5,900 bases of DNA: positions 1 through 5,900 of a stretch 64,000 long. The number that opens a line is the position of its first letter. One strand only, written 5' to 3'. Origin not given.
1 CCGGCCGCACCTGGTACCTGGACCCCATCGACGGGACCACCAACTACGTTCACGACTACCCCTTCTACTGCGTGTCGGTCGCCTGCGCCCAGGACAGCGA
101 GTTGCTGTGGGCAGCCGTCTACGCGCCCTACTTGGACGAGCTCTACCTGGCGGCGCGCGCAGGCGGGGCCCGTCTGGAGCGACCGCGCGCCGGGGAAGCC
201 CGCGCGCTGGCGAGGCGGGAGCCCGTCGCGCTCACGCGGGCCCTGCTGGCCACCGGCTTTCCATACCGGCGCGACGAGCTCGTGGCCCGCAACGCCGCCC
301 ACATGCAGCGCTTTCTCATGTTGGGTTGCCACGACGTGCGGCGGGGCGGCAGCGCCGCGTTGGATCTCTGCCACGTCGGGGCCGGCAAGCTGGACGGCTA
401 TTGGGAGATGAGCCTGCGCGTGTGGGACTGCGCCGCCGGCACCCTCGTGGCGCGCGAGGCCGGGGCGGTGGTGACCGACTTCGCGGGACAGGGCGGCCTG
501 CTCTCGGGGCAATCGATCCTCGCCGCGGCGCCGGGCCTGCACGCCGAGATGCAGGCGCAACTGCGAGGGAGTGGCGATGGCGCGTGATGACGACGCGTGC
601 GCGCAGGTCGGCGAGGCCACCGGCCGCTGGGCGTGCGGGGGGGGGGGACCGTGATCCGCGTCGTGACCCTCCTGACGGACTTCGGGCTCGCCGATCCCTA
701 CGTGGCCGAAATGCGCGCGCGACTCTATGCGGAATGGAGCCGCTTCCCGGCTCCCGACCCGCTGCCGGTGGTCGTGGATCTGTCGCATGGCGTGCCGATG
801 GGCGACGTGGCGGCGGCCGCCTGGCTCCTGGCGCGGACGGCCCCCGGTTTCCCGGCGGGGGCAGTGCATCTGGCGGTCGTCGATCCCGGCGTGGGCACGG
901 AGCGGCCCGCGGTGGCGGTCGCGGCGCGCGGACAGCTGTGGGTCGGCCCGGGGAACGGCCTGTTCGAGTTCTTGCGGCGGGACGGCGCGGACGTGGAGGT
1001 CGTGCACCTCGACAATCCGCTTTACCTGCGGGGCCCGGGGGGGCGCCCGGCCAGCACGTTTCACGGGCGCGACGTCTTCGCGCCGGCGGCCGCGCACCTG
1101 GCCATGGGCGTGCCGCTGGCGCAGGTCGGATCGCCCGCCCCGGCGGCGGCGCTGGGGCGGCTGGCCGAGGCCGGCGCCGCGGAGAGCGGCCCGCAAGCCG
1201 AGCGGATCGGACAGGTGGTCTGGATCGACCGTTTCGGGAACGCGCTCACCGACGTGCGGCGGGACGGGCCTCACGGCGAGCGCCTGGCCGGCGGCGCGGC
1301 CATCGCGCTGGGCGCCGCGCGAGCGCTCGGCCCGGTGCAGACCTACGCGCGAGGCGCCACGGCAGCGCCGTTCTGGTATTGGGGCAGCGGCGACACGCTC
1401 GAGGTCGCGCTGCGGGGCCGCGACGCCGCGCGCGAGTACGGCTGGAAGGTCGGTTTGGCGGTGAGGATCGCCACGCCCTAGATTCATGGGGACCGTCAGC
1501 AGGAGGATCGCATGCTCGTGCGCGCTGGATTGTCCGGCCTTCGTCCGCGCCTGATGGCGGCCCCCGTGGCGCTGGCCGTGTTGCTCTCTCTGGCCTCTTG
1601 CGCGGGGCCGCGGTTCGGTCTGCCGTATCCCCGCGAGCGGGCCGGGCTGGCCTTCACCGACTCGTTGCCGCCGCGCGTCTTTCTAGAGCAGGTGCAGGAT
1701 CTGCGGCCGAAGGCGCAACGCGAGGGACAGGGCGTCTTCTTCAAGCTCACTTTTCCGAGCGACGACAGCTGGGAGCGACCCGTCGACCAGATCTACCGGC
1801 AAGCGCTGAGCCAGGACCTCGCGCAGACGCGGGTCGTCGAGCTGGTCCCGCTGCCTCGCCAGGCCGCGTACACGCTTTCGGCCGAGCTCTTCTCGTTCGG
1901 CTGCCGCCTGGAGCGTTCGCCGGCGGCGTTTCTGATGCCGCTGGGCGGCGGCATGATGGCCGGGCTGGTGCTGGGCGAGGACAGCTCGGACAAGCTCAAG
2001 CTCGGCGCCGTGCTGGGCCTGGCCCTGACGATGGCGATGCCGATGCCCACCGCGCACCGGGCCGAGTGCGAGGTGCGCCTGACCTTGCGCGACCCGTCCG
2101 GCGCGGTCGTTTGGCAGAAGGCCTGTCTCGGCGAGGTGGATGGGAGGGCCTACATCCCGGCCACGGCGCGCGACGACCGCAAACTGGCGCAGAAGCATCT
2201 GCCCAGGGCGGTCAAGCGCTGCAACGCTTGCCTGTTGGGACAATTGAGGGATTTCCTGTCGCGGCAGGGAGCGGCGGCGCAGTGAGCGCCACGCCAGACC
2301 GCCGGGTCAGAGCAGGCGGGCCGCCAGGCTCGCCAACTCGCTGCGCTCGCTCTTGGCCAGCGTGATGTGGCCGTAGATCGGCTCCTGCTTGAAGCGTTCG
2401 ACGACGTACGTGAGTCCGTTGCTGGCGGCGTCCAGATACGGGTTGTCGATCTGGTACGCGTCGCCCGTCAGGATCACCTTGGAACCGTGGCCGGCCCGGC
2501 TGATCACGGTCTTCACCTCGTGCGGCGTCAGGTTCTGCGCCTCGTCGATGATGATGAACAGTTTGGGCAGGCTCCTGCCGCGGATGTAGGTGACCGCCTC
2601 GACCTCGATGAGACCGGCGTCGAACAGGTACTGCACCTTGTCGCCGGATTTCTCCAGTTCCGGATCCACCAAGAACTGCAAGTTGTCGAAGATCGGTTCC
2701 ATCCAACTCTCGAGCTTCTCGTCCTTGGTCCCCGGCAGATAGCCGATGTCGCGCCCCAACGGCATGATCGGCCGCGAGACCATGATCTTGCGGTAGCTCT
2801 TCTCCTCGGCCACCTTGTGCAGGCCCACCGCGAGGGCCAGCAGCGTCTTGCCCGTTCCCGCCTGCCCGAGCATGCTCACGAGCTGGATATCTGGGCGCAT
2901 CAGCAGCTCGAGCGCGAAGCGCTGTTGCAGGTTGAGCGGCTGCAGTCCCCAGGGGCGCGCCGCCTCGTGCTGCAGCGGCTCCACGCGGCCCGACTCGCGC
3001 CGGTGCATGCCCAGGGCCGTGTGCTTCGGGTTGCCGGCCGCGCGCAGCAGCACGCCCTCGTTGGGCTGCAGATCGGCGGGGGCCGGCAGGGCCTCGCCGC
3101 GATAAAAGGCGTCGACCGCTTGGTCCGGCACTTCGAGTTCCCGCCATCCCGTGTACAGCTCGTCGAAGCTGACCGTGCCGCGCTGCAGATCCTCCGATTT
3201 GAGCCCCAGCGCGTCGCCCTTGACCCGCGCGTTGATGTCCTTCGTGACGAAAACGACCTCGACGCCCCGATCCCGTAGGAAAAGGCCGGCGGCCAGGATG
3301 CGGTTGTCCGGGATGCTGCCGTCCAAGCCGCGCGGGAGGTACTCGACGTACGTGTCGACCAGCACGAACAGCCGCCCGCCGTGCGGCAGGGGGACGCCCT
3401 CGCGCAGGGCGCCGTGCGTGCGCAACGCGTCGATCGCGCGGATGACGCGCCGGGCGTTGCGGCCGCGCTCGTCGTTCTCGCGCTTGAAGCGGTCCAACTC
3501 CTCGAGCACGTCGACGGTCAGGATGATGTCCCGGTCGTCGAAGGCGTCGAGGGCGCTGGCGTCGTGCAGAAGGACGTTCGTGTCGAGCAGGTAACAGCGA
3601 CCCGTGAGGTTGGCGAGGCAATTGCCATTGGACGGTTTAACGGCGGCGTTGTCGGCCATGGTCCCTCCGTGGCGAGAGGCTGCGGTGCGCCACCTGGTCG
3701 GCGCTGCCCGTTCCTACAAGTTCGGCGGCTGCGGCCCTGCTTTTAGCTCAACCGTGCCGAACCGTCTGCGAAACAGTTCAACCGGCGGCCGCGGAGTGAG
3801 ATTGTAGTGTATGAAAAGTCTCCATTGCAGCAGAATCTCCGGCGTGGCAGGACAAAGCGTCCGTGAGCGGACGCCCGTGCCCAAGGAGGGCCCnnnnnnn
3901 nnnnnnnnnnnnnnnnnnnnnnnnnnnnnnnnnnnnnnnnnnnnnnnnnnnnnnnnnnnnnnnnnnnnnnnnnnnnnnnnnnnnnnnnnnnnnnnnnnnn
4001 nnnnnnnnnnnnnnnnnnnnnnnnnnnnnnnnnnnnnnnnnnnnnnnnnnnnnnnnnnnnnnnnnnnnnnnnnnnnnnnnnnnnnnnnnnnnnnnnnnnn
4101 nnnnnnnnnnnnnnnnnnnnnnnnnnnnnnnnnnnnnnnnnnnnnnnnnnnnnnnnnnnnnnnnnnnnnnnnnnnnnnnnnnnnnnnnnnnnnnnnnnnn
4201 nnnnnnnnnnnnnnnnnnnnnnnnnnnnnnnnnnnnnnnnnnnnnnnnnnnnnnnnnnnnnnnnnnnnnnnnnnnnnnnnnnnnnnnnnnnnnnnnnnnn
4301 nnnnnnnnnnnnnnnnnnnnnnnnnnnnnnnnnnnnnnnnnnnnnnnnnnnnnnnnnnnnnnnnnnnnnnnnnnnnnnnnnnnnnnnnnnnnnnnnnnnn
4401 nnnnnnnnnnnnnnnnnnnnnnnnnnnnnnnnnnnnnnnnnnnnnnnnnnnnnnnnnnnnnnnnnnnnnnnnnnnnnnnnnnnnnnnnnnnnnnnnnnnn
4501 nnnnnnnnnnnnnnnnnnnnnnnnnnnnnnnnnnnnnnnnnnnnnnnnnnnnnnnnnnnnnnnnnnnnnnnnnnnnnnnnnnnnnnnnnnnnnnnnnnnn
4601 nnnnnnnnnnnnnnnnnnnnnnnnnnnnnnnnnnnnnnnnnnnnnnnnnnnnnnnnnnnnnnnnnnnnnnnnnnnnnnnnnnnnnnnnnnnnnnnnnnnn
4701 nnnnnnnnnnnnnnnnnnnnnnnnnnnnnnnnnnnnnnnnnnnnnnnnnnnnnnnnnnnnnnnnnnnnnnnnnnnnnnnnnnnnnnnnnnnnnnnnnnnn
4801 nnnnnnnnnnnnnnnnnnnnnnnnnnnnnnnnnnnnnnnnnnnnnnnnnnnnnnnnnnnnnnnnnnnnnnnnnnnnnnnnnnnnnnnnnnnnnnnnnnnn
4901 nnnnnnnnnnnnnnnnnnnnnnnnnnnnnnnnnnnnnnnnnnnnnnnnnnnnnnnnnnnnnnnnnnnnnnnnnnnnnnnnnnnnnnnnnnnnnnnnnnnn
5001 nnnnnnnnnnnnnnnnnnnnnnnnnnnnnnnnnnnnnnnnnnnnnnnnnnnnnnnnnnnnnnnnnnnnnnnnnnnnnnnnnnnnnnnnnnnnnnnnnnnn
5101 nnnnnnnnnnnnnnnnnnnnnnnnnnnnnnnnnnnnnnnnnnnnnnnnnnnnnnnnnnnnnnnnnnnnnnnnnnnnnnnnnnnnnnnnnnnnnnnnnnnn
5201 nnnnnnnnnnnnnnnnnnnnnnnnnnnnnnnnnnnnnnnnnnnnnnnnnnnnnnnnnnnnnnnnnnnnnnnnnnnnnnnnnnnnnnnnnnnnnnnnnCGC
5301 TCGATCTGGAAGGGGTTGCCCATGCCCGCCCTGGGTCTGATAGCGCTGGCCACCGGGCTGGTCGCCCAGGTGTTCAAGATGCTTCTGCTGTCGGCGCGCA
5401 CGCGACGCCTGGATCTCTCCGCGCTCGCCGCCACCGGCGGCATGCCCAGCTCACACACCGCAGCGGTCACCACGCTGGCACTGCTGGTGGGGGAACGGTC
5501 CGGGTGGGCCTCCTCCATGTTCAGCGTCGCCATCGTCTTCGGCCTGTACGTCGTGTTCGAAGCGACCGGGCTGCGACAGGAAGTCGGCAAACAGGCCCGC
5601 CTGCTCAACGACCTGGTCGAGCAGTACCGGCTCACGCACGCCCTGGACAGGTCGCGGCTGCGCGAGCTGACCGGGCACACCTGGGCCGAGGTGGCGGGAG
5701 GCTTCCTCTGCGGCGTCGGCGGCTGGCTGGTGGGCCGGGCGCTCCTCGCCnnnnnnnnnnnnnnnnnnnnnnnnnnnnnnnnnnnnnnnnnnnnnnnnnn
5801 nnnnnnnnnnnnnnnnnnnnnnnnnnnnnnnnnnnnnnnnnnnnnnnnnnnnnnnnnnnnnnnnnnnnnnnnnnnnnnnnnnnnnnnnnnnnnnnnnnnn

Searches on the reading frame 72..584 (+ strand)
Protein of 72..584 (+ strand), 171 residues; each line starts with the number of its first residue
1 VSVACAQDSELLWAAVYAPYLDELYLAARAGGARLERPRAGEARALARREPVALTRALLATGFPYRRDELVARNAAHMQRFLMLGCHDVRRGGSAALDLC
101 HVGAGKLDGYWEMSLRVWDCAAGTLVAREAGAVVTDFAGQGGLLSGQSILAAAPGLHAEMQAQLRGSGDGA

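Call 43: search_protein_families(library=pfam, proteins=[window:72-584:+], max_evalue=0.0001)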
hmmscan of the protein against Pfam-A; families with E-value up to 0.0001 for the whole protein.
window:72-584:+ (171 aa): 1 family
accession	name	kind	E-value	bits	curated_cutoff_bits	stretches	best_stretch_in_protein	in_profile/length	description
PF00459.30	Inositol_P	-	3e-30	106.1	27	1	2-163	108-264/271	Inositol monophosphatase family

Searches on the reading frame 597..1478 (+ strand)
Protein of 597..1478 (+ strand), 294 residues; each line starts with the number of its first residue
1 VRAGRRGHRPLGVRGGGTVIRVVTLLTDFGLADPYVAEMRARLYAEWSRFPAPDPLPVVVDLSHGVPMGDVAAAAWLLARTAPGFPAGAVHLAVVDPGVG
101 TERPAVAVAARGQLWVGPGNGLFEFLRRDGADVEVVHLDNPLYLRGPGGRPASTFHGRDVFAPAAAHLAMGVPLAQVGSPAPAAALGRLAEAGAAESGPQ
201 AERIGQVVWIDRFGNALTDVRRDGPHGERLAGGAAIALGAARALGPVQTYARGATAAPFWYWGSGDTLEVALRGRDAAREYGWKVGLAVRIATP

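Call 43: search_protein_families(library=pfam, proteins=[window:597-1478:+], max_evalue=0.0001)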
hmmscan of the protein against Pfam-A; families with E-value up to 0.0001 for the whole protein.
window:597-1478:+ (294 aa): 2 families
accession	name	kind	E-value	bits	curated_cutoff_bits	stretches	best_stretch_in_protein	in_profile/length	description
PF01887.21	SAM_HAT_N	-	3.1e-43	147.4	26.3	1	23-178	1-145/145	SAM hydroxide adenosyltransferase N-terminal domain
PF20257.3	SAM_HAT_C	-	8.3e-12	45.7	25.5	1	205-289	1-83/84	SAM hydroxide adenosyltransferase C-terminal domain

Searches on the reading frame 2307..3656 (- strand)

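Call 43: search_protein_families(library=pfam, proteins=[window:2307-3656:-], max_evalue=0.0001)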
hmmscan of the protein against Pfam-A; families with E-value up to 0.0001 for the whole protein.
window:2307-3656:- (449 aa): 3 families
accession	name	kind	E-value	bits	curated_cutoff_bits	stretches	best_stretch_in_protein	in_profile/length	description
PF02562.22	PhoH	-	9.8e-48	162.8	27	1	239-436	3-189/205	PhoH-like protein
PF13638.12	PIN_4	-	1.1e-24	87.6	21.9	1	22-157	1-131/132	PIN domain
PF13604.12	AAA_30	-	8.4e-07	29.3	27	1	241-403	2-128/191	AAA domain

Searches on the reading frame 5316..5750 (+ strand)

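Call 5: search_protein_families(library=pfam, proteins=[window:5316-5750:+], max_evalue=0.01)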
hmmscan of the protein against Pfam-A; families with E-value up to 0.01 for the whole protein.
window:5316-5750:+ (145 aa): 1 family
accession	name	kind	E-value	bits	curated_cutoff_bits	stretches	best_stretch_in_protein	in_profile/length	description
PF02681.20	DUF212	-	4.8e-36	124.2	26.5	1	8-134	7-124/126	Divergent PAP2 family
